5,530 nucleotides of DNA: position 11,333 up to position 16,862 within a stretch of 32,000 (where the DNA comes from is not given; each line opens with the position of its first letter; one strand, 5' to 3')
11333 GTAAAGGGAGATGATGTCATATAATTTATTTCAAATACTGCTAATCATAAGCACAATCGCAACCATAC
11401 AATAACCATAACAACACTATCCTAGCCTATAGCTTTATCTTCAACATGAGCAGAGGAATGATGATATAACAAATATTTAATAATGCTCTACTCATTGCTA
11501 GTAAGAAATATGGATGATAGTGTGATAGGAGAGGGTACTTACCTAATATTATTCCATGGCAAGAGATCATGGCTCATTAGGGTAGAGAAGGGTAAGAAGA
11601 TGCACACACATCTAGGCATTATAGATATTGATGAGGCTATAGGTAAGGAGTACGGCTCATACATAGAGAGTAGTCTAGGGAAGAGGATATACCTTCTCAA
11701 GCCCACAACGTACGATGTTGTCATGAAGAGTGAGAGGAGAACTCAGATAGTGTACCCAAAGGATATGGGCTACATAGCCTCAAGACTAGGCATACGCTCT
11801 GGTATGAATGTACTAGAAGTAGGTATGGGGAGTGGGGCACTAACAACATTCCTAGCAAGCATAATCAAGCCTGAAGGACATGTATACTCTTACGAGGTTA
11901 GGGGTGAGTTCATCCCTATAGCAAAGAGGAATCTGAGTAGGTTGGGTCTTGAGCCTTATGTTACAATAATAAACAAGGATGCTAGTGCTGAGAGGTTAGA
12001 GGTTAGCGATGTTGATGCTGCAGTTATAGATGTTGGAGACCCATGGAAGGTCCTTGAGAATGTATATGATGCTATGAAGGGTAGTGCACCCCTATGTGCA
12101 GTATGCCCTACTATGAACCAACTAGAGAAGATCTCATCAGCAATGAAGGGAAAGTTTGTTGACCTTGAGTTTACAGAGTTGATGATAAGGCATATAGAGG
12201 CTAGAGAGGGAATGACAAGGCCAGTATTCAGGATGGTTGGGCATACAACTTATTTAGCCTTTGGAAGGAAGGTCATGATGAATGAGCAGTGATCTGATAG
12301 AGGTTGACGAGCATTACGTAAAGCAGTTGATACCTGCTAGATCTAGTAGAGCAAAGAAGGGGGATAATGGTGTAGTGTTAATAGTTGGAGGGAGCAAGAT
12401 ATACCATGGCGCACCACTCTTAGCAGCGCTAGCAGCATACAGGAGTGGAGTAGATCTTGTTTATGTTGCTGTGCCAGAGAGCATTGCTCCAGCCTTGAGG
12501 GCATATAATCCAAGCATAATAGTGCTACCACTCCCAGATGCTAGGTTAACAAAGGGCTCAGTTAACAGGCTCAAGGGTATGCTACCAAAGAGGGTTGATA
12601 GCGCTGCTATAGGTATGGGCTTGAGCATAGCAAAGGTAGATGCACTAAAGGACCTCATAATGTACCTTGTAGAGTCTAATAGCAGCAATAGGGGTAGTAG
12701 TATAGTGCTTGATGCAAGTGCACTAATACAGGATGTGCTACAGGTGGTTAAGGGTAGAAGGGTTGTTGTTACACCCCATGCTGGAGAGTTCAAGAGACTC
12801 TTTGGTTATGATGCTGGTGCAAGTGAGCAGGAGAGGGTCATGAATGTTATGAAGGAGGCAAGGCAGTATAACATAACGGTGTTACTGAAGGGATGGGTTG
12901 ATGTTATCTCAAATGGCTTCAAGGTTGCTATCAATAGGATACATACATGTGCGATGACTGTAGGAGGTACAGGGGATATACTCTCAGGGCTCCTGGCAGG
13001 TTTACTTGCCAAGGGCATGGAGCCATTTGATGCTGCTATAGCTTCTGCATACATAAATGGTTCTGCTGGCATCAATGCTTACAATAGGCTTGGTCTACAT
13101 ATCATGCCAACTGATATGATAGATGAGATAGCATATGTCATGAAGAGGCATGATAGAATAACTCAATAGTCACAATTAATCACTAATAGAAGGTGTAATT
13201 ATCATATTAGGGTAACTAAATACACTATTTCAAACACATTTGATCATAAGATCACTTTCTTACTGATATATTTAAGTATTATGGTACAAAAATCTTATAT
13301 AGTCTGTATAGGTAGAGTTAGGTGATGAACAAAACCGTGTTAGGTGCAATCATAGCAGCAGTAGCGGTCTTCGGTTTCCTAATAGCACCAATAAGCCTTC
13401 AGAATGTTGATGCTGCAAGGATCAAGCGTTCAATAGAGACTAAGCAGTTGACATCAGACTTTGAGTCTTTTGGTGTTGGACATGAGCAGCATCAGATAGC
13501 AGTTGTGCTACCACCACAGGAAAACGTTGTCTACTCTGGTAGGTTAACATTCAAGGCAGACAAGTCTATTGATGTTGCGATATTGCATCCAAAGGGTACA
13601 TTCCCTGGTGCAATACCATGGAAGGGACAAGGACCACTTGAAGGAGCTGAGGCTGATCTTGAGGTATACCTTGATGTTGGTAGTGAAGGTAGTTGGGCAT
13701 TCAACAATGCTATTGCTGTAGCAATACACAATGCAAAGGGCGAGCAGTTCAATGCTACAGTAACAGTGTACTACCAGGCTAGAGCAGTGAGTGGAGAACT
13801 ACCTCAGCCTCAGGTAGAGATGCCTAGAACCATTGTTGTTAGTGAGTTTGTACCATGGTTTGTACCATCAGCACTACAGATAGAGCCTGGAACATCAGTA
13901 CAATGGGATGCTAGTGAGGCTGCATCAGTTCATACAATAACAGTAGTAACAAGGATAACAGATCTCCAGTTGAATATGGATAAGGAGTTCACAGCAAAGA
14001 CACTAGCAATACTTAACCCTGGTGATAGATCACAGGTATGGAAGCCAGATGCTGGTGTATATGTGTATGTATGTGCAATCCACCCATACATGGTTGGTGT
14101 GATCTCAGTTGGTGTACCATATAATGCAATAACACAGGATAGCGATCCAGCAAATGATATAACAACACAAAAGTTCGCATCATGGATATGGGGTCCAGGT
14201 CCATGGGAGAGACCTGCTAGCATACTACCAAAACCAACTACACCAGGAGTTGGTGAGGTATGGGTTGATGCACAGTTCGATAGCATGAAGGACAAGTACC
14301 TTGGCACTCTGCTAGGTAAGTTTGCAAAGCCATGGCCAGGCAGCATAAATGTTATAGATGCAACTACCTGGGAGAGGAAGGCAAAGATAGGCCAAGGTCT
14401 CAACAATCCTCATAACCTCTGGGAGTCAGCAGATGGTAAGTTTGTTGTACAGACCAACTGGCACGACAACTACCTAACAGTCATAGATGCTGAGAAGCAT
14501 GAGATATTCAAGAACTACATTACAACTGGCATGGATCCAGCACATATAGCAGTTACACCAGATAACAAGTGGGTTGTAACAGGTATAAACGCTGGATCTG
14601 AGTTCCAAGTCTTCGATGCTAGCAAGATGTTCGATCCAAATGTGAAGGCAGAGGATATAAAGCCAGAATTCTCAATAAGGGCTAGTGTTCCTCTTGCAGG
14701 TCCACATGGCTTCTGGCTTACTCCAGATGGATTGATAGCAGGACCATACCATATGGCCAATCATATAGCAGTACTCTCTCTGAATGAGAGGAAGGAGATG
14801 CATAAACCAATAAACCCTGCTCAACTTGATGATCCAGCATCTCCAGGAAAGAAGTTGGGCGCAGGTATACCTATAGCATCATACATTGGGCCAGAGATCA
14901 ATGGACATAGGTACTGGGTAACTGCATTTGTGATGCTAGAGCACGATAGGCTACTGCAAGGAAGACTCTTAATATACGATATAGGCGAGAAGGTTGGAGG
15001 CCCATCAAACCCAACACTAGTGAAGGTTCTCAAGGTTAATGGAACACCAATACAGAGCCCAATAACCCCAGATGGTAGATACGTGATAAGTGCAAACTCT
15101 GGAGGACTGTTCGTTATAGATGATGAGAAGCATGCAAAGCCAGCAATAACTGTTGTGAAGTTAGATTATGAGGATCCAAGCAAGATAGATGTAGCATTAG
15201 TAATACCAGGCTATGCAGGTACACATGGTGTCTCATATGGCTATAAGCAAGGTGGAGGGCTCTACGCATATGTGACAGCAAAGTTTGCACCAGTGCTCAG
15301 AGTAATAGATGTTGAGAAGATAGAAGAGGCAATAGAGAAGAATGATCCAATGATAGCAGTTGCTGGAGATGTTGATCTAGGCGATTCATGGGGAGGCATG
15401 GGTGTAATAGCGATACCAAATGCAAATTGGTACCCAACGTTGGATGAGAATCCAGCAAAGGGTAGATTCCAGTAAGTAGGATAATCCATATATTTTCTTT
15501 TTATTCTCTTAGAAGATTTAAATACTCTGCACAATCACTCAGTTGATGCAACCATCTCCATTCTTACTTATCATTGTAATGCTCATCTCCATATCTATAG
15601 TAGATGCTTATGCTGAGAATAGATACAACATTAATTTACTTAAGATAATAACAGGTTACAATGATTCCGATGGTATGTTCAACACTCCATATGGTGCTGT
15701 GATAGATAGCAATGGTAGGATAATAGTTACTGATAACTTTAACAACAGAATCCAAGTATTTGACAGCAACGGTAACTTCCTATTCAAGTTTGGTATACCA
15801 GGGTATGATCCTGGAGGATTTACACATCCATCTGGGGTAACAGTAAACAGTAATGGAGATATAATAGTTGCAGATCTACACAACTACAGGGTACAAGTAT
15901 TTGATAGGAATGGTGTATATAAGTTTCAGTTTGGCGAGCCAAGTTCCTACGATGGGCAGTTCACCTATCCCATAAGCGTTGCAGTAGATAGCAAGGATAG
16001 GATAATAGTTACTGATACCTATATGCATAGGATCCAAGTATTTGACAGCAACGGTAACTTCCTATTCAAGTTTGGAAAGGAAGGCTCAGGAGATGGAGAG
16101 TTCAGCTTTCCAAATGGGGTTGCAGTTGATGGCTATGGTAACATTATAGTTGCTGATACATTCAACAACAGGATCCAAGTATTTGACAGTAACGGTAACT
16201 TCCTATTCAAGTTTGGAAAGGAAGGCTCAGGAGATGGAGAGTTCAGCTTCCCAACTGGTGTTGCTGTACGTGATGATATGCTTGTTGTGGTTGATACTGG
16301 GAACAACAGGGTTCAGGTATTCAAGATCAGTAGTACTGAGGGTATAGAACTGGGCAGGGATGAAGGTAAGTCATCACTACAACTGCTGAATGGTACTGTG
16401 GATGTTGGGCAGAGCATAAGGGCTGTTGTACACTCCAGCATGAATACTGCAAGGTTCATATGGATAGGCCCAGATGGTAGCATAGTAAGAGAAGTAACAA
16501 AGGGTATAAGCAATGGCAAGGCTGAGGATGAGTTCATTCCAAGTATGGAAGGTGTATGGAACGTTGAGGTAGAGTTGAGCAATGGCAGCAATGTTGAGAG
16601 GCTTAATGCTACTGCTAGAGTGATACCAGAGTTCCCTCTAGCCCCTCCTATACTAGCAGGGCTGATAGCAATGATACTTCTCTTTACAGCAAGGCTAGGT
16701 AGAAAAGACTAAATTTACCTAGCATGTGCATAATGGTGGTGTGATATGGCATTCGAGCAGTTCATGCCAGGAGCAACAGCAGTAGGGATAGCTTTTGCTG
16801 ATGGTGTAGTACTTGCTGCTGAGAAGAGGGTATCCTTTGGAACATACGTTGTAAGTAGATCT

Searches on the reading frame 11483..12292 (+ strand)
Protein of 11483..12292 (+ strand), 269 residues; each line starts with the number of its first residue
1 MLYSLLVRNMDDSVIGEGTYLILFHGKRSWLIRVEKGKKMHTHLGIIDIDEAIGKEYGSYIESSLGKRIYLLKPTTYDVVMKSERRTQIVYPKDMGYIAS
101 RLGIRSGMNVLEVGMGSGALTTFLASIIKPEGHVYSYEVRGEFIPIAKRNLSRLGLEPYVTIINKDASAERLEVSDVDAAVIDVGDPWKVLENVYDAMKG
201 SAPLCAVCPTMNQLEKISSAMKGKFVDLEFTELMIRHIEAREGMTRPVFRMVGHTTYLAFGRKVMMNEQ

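Call 57: search_protein_families(library=pfam, proteins=[window:11483-12292:+], max_evalue=0.0001)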
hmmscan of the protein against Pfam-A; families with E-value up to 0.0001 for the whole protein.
window:11483-12292:+ (269 aa): 5 families
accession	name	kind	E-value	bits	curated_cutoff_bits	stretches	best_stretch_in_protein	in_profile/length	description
PF08704.16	GCD14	-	2.7e-31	109.5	26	1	69-242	3-181/247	tRNA methyltransferase complex GCD14 subunit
PF01135.25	PCMT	-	3.4e-10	40.5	20.3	1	78-167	45-133/210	Protein-L-isoaspartate(D-aspartate) O-methyltransferase (PCMT)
PF13847.12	Methyltransf_31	-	2.6e-08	34.1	27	1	104-200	1-103/145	Methyltransferase domain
PF00398.26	RrnaAD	-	1.2e-06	28.2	24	1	97-167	21-85/263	Ribosomal RNA adenine dimethylase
PF13649.12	Methyltransf_25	-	2.9e-06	28.3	27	1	110-182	1-70/97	Methyltransferase domain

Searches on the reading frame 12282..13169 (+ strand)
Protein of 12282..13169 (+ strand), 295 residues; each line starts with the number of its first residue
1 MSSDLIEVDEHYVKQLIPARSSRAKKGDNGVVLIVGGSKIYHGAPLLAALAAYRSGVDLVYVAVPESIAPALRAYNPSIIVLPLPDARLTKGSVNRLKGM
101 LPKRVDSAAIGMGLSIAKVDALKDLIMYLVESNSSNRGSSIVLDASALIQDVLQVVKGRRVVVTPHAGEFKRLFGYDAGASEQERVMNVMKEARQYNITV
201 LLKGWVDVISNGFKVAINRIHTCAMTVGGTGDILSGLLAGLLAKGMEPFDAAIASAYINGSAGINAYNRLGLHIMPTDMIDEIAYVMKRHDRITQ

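Call 57: search_protein_families(library=pfam, proteins=[window:12282-13169:+], max_evalue=0.0001)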
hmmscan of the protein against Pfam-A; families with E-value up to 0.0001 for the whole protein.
window:12282-13169:+ (295 aa): 2 families
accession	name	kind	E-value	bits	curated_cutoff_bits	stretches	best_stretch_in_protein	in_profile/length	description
PF01256.23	Carb_kinase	-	1.6e-47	162.5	27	1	32-283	1-240/242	NAD(P)H-hydrate dehydratase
PF02110.20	HK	-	3e-07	30.5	27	1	150-270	105-226/247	Hydroxyethylthiazole kinase family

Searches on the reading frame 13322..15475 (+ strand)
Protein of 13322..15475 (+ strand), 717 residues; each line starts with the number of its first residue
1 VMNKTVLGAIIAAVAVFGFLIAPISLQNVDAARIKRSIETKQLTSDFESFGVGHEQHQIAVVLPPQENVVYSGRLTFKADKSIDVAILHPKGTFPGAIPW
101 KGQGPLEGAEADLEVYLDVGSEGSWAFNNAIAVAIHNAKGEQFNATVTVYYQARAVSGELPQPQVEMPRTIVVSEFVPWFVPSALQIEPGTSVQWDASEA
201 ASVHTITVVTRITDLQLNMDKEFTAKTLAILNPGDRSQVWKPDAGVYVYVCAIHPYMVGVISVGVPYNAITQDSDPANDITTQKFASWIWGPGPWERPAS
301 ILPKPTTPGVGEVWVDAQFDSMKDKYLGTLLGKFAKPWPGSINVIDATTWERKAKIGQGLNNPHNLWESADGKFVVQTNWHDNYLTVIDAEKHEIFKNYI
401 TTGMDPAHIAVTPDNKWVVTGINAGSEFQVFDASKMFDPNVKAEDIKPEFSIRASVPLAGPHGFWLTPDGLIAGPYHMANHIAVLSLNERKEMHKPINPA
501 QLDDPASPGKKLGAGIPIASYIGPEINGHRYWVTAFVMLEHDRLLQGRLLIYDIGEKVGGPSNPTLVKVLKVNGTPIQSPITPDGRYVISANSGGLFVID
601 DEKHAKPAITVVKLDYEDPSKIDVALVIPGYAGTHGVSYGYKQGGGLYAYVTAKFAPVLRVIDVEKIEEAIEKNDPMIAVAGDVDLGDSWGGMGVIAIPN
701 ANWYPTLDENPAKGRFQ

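Call 57: search_protein_families(library=pfam, proteins=[window:13322-15475:+], max_evalue=0.0001)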
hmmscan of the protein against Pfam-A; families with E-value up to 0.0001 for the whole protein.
window:13322-15475:+ (717 aa): 2 families
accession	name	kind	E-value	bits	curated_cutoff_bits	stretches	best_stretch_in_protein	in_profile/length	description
PF21783.3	YNCE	-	4.1e-07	30.1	27.1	1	342-427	52-135/339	YNCE-like beta-propeller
PF02239.22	Cytochrom_D1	-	5e-05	22.5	25.5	0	340-435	15-108/368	Cytochrome D1 heme domain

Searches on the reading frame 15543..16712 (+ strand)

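Call 57: search_protein_families(library=pfam, proteins=[window:15543-16712:+], max_evalue=0.0001)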
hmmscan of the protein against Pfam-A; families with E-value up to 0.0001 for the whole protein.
window:15543-16712:+ (389 aa): 4 families
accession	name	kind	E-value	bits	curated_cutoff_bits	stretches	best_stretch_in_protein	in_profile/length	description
PF01436.27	NHL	-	3.3e-42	140.9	20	5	93-120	1-28/28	NHL repeat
PF17170.10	DUF5128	-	1.8e-23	83.7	22.9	3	148-202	50-104/321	6-bladed beta-propeller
PF08450.18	SGL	-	1.5e-08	35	26.3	0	153-220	147-216/246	SMP-30/Gluconolactonase/LRE-like region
PF12914.13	SH3_7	-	9.9e-05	22.5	21.3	0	69-82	20-33/47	SH3 domain of SH3b2 type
